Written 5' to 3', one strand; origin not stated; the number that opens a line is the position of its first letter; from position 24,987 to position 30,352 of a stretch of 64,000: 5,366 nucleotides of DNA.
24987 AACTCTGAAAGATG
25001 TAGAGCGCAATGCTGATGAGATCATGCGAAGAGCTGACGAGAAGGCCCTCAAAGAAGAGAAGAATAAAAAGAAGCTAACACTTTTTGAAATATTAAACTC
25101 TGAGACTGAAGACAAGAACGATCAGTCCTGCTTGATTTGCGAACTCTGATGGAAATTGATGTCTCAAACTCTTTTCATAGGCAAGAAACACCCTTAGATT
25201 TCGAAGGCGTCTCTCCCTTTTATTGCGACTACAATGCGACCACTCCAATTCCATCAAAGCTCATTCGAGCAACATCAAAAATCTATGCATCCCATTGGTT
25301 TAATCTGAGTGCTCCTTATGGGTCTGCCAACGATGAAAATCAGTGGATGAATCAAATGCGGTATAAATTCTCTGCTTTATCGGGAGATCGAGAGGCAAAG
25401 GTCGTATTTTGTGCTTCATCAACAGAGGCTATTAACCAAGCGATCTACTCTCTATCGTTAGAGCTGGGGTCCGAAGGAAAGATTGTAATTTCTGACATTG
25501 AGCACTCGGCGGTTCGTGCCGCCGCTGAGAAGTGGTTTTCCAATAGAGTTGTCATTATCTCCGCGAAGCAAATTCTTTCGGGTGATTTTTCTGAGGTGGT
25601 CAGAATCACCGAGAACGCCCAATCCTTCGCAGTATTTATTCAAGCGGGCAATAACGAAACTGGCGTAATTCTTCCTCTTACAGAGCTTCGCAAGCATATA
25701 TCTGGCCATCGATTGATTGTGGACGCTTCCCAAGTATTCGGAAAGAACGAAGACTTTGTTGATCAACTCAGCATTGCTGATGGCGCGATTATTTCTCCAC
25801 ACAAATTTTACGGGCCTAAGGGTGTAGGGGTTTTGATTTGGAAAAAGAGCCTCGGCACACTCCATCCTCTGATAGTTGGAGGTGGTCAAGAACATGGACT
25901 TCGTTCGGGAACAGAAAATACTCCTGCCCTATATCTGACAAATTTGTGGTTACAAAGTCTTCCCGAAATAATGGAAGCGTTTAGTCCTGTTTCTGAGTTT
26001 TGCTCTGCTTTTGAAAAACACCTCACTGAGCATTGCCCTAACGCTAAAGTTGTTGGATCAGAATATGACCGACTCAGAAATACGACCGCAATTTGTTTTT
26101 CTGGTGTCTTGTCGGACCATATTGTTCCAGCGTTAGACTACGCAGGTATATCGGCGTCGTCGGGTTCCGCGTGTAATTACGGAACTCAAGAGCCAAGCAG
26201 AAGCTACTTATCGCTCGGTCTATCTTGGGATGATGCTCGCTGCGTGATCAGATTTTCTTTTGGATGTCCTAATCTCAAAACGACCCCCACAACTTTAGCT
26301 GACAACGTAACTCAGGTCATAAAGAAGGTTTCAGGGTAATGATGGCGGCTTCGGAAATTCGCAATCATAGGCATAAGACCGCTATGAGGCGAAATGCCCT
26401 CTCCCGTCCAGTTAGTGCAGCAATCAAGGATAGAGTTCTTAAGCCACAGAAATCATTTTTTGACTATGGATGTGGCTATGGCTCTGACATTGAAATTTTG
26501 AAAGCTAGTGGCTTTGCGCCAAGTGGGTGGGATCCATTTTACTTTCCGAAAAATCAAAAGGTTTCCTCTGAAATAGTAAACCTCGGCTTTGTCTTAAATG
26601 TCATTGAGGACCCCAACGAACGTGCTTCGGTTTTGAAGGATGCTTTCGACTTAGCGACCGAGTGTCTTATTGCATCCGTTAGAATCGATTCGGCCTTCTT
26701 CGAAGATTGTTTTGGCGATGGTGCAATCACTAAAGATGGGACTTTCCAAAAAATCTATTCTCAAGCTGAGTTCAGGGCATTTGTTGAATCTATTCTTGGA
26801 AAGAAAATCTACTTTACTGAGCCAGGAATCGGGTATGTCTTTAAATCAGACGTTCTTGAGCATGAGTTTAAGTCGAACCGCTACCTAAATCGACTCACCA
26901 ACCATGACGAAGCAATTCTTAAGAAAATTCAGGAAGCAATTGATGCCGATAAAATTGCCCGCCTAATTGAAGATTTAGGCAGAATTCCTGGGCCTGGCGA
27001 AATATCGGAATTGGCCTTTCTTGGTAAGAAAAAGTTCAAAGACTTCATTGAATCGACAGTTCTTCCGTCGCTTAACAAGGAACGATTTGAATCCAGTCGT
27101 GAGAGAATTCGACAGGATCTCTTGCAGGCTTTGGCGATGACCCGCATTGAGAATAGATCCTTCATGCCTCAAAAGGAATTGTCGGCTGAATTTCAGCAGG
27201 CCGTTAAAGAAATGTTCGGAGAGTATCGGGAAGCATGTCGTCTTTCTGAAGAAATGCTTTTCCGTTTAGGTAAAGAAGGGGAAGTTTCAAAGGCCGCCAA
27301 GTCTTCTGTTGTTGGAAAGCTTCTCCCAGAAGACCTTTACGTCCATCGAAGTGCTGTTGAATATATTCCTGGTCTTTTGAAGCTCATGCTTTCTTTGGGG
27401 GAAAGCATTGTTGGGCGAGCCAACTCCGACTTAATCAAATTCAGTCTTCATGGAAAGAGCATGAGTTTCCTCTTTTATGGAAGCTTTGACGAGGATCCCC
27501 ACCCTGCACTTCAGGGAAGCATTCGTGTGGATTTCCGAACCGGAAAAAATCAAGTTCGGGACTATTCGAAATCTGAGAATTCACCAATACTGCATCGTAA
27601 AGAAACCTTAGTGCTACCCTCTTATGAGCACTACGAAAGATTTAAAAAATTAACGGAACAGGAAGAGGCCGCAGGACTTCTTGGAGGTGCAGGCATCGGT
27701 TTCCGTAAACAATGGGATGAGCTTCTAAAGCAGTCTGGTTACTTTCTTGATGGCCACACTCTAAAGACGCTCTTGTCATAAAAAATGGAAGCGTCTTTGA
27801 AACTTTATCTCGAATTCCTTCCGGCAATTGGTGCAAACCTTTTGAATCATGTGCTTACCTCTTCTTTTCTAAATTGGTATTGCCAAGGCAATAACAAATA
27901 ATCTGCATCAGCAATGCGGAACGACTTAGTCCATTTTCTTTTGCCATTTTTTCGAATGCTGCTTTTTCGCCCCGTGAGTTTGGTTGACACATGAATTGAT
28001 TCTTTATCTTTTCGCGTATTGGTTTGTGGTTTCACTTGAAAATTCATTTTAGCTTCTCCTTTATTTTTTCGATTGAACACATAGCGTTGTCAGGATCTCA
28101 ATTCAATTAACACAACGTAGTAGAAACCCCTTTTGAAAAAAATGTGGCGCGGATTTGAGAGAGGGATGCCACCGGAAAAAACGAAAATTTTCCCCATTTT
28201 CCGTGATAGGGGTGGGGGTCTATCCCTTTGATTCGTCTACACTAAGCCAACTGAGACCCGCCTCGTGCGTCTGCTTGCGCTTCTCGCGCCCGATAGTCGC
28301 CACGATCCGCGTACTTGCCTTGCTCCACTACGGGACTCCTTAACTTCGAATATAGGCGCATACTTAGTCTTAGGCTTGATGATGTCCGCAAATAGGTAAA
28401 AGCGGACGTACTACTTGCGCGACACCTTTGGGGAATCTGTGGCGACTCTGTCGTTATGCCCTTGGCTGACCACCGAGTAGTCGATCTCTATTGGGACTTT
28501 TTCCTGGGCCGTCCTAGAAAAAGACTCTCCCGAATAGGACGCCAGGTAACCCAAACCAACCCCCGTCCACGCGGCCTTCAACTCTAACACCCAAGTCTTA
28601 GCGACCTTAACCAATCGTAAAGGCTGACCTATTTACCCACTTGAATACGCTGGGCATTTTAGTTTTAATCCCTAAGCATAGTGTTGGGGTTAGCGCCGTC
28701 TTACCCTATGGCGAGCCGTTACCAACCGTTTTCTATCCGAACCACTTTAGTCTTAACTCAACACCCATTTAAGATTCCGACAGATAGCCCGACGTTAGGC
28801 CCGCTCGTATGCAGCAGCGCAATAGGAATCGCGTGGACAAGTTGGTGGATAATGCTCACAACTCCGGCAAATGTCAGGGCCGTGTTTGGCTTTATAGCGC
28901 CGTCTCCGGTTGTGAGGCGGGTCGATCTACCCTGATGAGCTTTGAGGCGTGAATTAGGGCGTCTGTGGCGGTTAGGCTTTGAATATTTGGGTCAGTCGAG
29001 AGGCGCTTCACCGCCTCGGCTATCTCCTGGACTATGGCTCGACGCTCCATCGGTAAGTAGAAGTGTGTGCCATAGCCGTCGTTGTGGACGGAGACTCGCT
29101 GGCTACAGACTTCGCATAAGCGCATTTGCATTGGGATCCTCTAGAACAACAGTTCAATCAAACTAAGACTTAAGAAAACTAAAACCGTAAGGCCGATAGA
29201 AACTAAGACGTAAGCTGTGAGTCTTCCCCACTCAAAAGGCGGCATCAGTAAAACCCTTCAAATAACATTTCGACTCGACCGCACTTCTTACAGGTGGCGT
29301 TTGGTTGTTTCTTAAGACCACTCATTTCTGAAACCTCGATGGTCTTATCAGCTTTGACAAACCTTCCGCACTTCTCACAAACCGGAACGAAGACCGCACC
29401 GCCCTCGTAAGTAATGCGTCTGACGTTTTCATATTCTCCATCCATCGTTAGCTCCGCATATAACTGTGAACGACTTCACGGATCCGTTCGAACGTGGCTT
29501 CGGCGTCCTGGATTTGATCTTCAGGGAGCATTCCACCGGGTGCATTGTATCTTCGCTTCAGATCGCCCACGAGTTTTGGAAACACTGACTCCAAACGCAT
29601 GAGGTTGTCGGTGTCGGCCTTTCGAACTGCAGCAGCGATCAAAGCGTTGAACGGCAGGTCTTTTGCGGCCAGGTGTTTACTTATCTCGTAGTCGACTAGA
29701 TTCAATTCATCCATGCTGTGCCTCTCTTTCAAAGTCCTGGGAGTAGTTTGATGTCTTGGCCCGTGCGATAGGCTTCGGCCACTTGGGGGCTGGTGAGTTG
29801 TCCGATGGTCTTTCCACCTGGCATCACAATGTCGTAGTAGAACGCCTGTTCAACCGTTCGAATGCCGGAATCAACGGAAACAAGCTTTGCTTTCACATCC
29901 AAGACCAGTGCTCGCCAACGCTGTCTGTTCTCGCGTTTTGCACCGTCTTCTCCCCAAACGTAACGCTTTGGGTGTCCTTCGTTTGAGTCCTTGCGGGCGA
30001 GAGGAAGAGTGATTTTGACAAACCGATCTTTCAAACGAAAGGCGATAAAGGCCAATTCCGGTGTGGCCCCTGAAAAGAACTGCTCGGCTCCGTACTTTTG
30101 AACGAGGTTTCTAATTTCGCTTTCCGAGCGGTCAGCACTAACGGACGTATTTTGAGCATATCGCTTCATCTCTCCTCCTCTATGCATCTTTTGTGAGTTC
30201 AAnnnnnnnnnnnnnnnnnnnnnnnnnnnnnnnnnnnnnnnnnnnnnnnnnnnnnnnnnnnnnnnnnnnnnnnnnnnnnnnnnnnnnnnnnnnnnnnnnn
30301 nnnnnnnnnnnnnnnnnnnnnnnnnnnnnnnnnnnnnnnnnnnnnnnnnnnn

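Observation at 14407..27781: Complete Ssp-type DNA phosphorothioation module facing a PLD / DEAH-helicase / GHKL-ATPase restriction operon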

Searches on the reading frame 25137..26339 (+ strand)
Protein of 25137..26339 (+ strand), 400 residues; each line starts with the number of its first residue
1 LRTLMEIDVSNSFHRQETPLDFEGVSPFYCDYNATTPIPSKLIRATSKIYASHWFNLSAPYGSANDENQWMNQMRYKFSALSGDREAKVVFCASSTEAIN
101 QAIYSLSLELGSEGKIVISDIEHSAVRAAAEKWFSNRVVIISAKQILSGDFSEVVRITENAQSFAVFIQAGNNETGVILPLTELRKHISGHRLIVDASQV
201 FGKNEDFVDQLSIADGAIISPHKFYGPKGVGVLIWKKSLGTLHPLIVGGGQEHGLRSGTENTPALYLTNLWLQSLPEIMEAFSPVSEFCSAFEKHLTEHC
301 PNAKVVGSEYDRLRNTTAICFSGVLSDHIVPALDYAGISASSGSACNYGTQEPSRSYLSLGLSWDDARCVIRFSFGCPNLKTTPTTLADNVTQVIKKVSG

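Call 4: search_protein_families(library=padloc, proteins=[window:25137-26339:+])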
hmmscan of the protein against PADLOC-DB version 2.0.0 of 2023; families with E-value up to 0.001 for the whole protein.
window:25137-26339:+ (400 aa): 2 families
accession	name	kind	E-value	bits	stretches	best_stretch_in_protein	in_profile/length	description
PDLC02759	SspA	-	4.7e-60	201.9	1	29-398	1-373/374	SspA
PDLC02657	DndA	-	1.3e-57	193.8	1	29-392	2-369/372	DndA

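Call 5: search_protein_families(library=pfam, proteins=[window:25137-26339:+], max_evalue=0.01)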
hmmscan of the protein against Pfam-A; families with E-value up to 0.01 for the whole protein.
window:25137-26339:+ (400 aa): 1 family
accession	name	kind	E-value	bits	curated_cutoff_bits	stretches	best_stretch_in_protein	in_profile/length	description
PF00266.25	Aminotran_5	-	1.8e-42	146.1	21.5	1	29-379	2-363/371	Aminotransferase class-V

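Call 6: search_protein_families(library=ncbifam, proteins=[window:25137-26339:+], max_evalue=0.01)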
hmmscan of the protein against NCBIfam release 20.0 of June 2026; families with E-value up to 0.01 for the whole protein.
window:25137-26339:+ (400 aa): 14 families
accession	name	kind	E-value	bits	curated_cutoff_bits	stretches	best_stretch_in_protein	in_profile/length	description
TIGR03402.1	FeS_nifS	equivalog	9.3e-57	192.5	530.75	1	29-397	2-372/379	cysteine desulfurase NifS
TIGR03235.1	DNA_S_dndA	equivalog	9.6e-41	140.2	480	1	29-374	1-352/353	cysteine desulfurase DndA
NF002806.0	PRK02948.1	subfamily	3.7e-37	128.2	304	1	29-395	3-372/381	IscS subfamily cysteine desulfurase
TIGR02006.1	IscS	equivalog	4.2e-36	124.8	643.2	1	26-397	3-377/402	IscS subfamily cysteine desulfurase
NF010611.0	PRK14012.1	equivalog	2e-33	115.9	548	1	27-397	6-381/406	IscS subfamily cysteine desulfurase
TIGR03403.1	nifS_epsilon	equivalog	7.6e-33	113.9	587.7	1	29-376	2-354/382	NifS family cysteine desulfurase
TIGR01979.1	sufS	subfamily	8.3e-23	80.9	475.1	1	28-250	20-249/403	SufS family cysteine desulfurase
TIGR01977.1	am_tr_V_EF2568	hypoth_equivalog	5.3e-17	61.9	377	1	29-250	2-226/376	cysteine desulfurase family protein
NF006791.0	PRK09295.1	equivalog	2.2e-11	43.5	661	1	27-251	24-254/406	cysteine desulfurase SufS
NF008126.0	PRK10874.1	equivalog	2.8e-11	43.2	607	1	28-250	21-249/401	cysteine desulfurase CsdA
NF041166.1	f2_encap_cargo1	exception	7e-11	41.9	800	1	29-250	248-475/623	family 2A encapsulin nanocompartment cargo protein cysteine desulfurase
TIGR03392.1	FeS_syn_CsdA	equivalog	1.6e-09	37.5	493.6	1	27-251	17-247/398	cysteine desulfurase CsdA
TIGR01976.1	am_tr_V_VC1184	hypoth_equivalog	7.3e-08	32.1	352.35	1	25-237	17-233/401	cysteine desulfurase-like protein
TIGR04343.1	egtE_PLP_lyase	equivalog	0.00024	20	400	1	75-239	60-219/370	ergothioneine biosynthesis PLP-dependent enzyme EgtE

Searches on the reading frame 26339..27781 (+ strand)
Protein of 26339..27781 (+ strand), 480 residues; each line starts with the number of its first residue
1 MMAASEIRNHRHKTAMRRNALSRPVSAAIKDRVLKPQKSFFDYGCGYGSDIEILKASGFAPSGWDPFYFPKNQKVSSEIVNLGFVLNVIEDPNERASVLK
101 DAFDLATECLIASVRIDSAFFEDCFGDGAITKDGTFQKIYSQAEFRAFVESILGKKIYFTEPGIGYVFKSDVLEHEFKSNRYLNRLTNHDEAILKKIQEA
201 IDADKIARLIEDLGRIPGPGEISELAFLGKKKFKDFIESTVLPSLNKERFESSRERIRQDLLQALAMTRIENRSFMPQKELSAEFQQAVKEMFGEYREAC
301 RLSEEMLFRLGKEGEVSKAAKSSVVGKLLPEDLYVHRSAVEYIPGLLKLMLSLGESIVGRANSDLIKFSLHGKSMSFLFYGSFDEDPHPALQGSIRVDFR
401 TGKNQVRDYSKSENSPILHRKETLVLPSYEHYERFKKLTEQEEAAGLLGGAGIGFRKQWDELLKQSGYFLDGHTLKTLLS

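Call 4: search_protein_families(library=padloc, proteins=[window:26339-27781:+])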
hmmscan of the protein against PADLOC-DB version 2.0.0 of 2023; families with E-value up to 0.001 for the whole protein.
window:26339-27781:+ (480 aa): 0 families

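Call 5: search_protein_families(library=pfam, proteins=[window:26339-27781:+], max_evalue=0.01)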
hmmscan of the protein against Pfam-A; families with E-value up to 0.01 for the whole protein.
window:26339-27781:+ (480 aa): 1 family
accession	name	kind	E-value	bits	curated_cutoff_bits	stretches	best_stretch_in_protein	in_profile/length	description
PF13489.12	Methyltransf_23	-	0.0031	17.7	27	1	23-106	11-85/164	Methyltransferase domain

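Call 6: search_protein_families(library=ncbifam, proteins=[window:26339-27781:+], max_evalue=0.01)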
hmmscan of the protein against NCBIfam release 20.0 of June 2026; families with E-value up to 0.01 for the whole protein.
window:26339-27781:+ (480 aa): 1 family
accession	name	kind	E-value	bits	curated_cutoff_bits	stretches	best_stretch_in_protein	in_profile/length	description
TIGR04096.1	dnd_rel_methyl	subfamily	1.9e-120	402.9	150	1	10-475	3-475/478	DNA phosphorothioation-associated putative methyltransferase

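Call 55: search_solved_structures(query=window:26339-27781:+, max_evalue=1)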
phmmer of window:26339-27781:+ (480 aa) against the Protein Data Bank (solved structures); distinct sequences matched with E-value up to 1: 2.
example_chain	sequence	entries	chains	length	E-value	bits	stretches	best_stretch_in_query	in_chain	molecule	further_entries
9dnl_A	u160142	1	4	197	0.46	12.6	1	278-308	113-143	Engineered RamR variant R2.2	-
2xva_A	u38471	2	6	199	0.98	11.5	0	26-68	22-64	TELLURITE RESISTANCE PROTEIN TEHB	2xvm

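Call 72: search_solved_structures(query=A3, max_evalue=1)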
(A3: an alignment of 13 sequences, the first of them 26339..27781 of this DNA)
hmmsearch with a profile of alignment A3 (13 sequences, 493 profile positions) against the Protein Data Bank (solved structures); distinct sequences matched with E-value up to 1: 17.
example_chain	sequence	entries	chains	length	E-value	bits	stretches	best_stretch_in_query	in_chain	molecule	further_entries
9w6x_A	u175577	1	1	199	0.0045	18.8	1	46-70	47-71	YtkW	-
6ecx_A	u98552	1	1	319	0.097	14.4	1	15-61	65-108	StiE protein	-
6ect_A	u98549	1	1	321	0.098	14.4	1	15-61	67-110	StiE protein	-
1ri1_A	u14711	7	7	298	0.16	13.7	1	15-64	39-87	mRNA CAPPING ENZYME | mRNA cap guanine-N7 methyltransferase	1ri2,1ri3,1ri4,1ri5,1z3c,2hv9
6hp1_A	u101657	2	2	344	0.19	13.5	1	39-61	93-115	Putative polyketide synthase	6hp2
6mro_A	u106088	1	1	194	0.22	13.3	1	45-95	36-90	methyl transferase from Methanosarcina acetivorans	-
3e8s_A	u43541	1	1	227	0.26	13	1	40-70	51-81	Putative SAM Dependent Methyltransferase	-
3l8d_A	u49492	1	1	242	0.28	12.9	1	38-70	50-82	Methyltransferase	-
4nec_A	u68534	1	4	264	0.49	12.1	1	43-70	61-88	Putative SAM-dependent methyltransferase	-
8gdu_A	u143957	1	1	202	0.51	12.1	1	45-95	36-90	Methyltransferase domain-containing protein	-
6ecu_A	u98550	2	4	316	0.54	12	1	39-61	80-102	StiD protein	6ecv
6ecw_A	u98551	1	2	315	0.54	12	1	39-61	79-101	StiD protein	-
3dli_A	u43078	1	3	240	0.67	11.7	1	41-70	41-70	methyltransferase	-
4dq0_A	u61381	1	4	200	0.69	11.6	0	42-70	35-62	Tellurite resistance protein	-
2i6g_A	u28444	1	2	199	0.71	11.6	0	45-70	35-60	Putative methyltransferase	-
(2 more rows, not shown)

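Call 73: search_protein_families(library=pfam, alignment_id=A3, max_evalue=0.1)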
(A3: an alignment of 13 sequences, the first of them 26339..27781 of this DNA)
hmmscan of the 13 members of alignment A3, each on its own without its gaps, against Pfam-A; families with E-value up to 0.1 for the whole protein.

A. member 1, window:26339-27781:+ (480 aa): 1 family
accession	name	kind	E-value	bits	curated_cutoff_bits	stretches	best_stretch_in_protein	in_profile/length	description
PF13489.12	Methyltransf_23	-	0.0031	17.7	27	1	23-106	11-85/164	Methyltransferase domain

B. families by the number of members that match (of 13 scanned): 8 families
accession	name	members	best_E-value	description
PF13489.12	Methyltransf_23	13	4.2e-05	Methyltransferase domain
PF18780.6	HNH_repeat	3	0.00066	Homing endonuclease associated repeat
PF13847.12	Methyltransf_31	3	0.0043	Methyltransferase domain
PF09243.16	Rsm22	2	0.0055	Mitochondrial small ribosomal subunit Rsm22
PF07757.19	AdoMet_MTase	2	0.02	Predicted AdoMet-dependent methyltransferase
PF09661.15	DUF2398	1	0.0023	Protein of unknown function (DUF2398)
PF07021.18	MetW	1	0.035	Methionine biosynthesis protein MetW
PF08820.15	DUF1803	1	0.047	Domain of unknown function (DUF1803)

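Call 94: find_homologous_proteins(query=window:26339-27781:+)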
Query window:26339-27781:+ (480 aa): 5087 proteins with E <= 0.001 among 8000 candidates; the best 120 are listed.
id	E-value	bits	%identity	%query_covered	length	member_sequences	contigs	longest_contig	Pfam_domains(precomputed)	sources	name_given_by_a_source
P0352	0.0e+0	1013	94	100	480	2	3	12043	-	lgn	-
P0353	6.7e-280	947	86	100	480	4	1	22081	-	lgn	-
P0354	3.0e-216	737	66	99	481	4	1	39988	-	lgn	-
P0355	2.1e-214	731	66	98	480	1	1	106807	-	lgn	-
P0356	1.1e-211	722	66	98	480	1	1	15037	-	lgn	-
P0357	2.4e-210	717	66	99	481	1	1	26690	-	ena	-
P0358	1.1e-205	702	63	99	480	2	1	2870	-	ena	-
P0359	1.0e-199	682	62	98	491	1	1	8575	-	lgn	-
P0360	1.1e-199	682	62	99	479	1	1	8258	-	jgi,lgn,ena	-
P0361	1.2e-198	679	61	98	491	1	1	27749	-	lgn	-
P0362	3.1e-192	658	61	96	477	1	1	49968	-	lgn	-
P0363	1.2e-183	629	58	96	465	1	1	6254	-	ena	-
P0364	4.3e-182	624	56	98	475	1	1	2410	-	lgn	-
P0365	7.8e-136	472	34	99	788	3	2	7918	-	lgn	-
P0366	4.2e-133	463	35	99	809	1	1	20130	-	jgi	jgi:DNA phosphorothioation-associated putative methyltransferase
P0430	1.2e-117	412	33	97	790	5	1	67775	-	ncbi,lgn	ncbi:MAG: DNA phosphorothioation-associated putative methyltransferase [Actinomycetota bacterium]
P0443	7.3e-117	409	34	98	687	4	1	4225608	-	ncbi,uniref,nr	ncbi:DNA phosphorothioation-associated putative methyltransferase [Synechocystis sp. PCC 7509]|unire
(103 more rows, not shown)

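Call 95: find_encoding_contigs(protein=P0443, flank=10000, max_places=1)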
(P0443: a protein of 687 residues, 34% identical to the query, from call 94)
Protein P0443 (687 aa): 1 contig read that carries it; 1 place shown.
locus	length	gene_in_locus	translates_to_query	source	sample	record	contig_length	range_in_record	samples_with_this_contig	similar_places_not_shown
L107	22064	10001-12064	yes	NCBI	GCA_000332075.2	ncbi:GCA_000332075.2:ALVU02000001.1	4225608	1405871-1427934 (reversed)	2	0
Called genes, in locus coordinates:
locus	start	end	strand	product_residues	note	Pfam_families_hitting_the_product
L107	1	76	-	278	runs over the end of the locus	PF00905:Transpeptidase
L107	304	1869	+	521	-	PF19530:Ndh2_N, PF00361:Proton_antipo_M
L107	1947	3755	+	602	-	PF11760:CbiG_N, PF11761:CbiG_mid, PF01890:CbiG_C, PF00590:TP_methylase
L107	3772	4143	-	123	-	-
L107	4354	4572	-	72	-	PF21826:DUF6887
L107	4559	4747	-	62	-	PF21828:DUF6888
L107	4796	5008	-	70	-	-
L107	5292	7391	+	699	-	PF00199:Catalase, PF06628:Catalase-rel, PF01965:DJ-1_PfpI, PF18011:Catalase_C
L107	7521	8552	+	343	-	PF00248:Aldo_ket_red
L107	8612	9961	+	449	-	PF01134:GIDA (weak), PF01266:DAO (faint), PF03486:HI0933_like (faint), PF07992:Pyr_redox_2, PF13738:Pyr_redox_3, PF00070:Pyr_redox, PF02852:Pyr_redox_dim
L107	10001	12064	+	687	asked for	-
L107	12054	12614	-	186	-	-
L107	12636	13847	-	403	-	PF27130:Sll1247_N, PF27138:Sll1247_C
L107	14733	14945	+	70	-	PF10716:NdhL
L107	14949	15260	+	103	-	PF11460:DUF3007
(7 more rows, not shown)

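Call 96: find_encoding_contigs(protein=P0430, flank=10000, max_places=1)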
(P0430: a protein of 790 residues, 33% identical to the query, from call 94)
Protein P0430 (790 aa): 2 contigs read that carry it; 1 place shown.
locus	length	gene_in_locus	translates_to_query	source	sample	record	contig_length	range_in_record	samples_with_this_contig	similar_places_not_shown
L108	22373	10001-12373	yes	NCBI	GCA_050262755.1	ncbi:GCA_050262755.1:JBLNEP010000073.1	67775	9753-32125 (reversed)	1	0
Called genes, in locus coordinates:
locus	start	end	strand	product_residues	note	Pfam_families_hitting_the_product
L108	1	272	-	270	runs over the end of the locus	PF25084:LbH_EIF2B (faint), PF25087:GMPPB_C (faint), PF00132:Hexapep (weak), PF13720:Acetyltransf_11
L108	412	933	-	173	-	PF07977:FabA, PF22818:ApeI-like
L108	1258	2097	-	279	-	PF03331:LpxC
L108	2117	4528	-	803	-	PF07244:POTRA (weak), PF08479:POTRA_2, PF07244:POTRA (weak), PF01103:Omp85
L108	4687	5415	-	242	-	PF01259:SAICAR_synt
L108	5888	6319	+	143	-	PF00072:Response_reg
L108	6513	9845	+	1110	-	PF00072:Response_reg, PF00989:PAS, PF08447:PAS_3, PF08448:PAS_4, PF00512:HisKA, PF02518:HATPase_c, PF00072:Response_reg, PF01627:Hpt, +1 more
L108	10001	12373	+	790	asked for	-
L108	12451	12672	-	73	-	-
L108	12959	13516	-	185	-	PF00625:Guanylate_kin, PF13671:AAA_33 (weak)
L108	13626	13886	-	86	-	PF04025:RemA-like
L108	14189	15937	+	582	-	PF05833:NFACT_N, PF05670:NFACT-R_1, PF18297:NFACT-R_2 (weak)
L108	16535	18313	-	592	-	PF00395:SLH, PF04966:OprB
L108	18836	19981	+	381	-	PF13439:Glyco_transf_4, PF00534:Glycos_transf_1, PF13692:Glyco_trans_1_4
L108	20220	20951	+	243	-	PF02397:Bac_transf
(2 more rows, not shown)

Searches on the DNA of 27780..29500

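Call 84: search_rna_families(source=window, start=27780, end=29500, threshold=evalue, max_evalue=1)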
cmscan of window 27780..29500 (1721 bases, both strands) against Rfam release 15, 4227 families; matches with E-value up to 1: 0.
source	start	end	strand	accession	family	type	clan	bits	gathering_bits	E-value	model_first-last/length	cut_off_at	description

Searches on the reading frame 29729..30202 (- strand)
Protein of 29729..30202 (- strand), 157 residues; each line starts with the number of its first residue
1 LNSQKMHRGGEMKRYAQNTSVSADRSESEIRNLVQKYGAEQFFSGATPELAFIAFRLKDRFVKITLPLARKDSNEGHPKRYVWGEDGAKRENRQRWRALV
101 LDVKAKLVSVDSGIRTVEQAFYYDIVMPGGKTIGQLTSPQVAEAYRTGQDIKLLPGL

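Call 50: search_protein_families(library=phrogs, proteins=[window:29729-30202:-], max_evalue=0.001)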
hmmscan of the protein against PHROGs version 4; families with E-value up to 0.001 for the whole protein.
window:29729-30202:- (157 aa): 1 family
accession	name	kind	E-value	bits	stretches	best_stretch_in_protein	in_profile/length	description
phrog_17260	-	unknown function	7.1e-37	127.7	1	12-155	1-150/158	-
